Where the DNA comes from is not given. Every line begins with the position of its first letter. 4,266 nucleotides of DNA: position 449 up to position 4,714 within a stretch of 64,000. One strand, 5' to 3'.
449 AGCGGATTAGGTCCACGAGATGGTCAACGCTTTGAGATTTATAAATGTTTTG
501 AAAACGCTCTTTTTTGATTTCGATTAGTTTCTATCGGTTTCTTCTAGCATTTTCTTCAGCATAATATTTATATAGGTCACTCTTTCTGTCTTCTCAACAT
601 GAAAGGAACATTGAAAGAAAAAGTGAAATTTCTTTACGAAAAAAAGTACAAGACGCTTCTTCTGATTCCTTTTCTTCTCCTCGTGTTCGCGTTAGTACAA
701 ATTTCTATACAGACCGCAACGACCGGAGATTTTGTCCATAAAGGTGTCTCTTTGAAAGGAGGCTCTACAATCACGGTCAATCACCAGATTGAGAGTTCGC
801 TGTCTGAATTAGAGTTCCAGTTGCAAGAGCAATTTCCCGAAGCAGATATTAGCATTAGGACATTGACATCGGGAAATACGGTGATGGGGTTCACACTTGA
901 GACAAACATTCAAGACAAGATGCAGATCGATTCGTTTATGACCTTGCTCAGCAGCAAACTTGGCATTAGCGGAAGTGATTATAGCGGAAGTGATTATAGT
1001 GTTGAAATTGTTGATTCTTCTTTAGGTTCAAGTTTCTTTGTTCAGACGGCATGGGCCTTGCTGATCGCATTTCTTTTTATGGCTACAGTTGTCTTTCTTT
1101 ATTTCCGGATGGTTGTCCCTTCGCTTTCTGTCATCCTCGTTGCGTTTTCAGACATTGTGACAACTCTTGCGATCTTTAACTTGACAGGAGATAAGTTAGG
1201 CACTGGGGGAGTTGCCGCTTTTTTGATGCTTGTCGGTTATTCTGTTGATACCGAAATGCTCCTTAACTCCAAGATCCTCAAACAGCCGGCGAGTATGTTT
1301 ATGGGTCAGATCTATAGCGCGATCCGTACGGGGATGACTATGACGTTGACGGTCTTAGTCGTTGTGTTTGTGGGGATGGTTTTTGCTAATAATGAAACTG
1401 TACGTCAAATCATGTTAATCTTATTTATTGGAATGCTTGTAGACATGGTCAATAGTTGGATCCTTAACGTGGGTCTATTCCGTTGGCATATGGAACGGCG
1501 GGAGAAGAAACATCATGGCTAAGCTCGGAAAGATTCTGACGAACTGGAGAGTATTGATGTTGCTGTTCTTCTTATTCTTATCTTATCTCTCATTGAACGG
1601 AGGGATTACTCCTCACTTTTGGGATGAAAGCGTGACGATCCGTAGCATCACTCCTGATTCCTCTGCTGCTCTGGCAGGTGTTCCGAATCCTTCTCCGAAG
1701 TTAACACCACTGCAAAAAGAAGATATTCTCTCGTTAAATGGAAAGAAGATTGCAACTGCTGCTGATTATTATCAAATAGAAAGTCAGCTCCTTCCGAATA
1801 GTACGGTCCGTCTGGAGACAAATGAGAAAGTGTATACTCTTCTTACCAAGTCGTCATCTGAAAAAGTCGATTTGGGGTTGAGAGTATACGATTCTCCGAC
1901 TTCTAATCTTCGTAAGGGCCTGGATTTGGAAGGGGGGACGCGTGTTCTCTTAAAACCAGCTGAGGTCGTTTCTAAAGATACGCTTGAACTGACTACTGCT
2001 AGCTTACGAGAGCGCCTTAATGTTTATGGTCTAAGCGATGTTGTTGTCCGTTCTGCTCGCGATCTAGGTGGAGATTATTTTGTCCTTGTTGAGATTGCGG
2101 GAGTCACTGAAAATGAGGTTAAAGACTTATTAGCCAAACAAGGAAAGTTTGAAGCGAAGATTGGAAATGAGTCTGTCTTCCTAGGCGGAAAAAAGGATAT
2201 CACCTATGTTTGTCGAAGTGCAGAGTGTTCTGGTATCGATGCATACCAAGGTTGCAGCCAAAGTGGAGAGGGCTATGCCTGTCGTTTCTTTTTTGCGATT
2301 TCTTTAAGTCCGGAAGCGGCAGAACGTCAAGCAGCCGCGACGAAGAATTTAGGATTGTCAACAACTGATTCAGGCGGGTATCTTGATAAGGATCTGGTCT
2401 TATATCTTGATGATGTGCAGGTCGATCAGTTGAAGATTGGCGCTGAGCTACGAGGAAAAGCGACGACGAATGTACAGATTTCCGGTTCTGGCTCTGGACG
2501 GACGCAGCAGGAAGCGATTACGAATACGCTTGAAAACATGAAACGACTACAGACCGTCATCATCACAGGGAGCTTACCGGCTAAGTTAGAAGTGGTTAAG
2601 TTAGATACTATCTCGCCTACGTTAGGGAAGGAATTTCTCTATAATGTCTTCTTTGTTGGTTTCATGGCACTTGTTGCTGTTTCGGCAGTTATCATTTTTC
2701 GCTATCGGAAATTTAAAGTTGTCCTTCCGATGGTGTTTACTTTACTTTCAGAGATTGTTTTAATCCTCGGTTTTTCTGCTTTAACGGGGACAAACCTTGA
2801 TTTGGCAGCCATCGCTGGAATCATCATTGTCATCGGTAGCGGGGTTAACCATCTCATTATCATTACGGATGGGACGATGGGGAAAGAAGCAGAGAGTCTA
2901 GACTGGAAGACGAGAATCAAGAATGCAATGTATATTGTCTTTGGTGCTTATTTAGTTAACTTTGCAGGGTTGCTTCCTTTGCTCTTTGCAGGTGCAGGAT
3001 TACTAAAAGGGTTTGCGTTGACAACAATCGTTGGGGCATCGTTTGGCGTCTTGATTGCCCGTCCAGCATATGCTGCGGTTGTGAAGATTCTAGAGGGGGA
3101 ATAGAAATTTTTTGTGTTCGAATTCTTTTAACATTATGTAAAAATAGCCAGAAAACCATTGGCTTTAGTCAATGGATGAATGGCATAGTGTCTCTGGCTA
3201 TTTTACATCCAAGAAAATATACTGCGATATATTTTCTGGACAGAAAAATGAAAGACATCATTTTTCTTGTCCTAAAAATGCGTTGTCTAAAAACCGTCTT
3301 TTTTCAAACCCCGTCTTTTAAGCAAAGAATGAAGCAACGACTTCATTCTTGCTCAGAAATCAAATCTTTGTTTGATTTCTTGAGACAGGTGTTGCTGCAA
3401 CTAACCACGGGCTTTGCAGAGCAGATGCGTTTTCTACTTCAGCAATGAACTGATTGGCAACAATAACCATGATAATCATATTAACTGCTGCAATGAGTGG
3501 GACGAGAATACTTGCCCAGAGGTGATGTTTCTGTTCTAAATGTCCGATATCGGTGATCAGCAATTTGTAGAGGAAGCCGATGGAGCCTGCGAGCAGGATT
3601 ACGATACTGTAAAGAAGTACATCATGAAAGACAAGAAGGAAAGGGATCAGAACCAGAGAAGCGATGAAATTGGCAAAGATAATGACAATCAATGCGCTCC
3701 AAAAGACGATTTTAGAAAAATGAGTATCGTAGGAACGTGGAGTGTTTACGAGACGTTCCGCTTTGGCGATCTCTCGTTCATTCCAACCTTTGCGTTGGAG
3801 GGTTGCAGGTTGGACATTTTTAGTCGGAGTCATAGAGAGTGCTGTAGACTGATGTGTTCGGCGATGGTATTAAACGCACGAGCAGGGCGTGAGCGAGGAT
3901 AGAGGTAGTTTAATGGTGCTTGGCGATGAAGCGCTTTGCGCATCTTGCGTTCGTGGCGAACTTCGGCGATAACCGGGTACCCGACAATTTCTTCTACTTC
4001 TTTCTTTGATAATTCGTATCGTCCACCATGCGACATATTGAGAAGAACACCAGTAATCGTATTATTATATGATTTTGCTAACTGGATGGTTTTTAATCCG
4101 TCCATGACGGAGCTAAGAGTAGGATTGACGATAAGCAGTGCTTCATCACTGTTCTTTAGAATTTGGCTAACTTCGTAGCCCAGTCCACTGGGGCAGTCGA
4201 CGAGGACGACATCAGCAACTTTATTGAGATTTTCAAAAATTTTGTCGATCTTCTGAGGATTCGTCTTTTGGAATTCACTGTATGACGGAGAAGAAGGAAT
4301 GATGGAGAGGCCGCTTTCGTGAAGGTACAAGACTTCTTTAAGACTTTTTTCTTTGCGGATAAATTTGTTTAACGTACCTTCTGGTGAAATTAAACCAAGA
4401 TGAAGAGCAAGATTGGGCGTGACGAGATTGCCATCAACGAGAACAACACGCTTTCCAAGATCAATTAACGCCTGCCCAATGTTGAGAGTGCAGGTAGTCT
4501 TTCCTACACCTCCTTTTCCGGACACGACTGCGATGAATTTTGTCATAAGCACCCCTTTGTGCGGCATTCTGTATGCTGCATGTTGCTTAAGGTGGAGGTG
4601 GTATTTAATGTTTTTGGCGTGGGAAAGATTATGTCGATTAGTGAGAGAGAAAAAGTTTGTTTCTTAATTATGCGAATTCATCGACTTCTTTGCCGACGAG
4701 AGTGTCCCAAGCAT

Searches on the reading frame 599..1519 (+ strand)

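Call 43: search_protein_families(library=pfam, proteins=[window:599-1519:+], max_evalue=0.001)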
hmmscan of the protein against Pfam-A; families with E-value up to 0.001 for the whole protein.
window:599-1519:+ (307 aa): 1 family
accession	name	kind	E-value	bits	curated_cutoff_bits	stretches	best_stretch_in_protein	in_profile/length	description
PF02355.23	SecD_SecF_C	-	1.4e-25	90.3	20.5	1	131-298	14-187/189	Protein export membrane protein SecD/SecF, C-terminal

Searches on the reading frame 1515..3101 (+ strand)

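Call 43: search_protein_families(library=pfam, proteins=[window:1515-3101:+], max_evalue=0.001)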
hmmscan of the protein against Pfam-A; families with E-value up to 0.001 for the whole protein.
window:1515-3101:+ (529 aa): 1 family
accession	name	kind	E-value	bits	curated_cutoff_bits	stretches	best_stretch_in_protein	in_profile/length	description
PF02355.23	SecD_SecF_C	-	1.9e-15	57.2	20.5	1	357-513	12-173/189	Protein export membrane protein SecD/SecF, C-terminal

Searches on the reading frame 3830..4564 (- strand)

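Call 43: search_protein_families(library=pfam, proteins=[window:3830-4564:-], max_evalue=0.001)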
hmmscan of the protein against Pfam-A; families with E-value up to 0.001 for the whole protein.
window:3830-4564:- (244 aa): 9 families
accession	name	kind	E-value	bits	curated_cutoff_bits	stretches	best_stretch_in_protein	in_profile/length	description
PF10609.15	ParA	-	5.2e-19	69.1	27.1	1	8-238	3-245/246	NUBPL iron-transfer P-loop NTPase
PF13614.12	AAA_31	-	1.8e-18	67.5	27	1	9-161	2-165/177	AAA domain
PF01656.29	CbiA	-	7.2e-16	58.7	25.4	1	11-217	1-124/125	CobQ/CobB/MinD/ParA nucleotide binding domain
PF06564.18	CBP_BcsQ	-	2.6e-08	34.1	21.3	1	12-153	5-152/234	Cellulose biosynthesis protein BcsQ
PF00142.24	Fer4_NifH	-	1.8e-07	31.3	25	1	14-44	5-35/271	4Fe-4S iron sulfur cluster binding proteins, NifH/frxC family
PF09140.17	MipZ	-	1e-06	28.7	20.7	1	10-155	2-135/262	ATPase MipZ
PF02374.21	ArsA_ATPase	-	4.9e-05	23.1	24.3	1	13-43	5-35/305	Anion-transporting ATPase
PF13500.12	AAA_26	-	0.00029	21.2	27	1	104-207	86-193/198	AAA domain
PF16575.11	CLP1_P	-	0.0005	20.4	26.6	0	16-156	1-139/188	mRNA cleavage and polyadenylation factor CLP1 P-loop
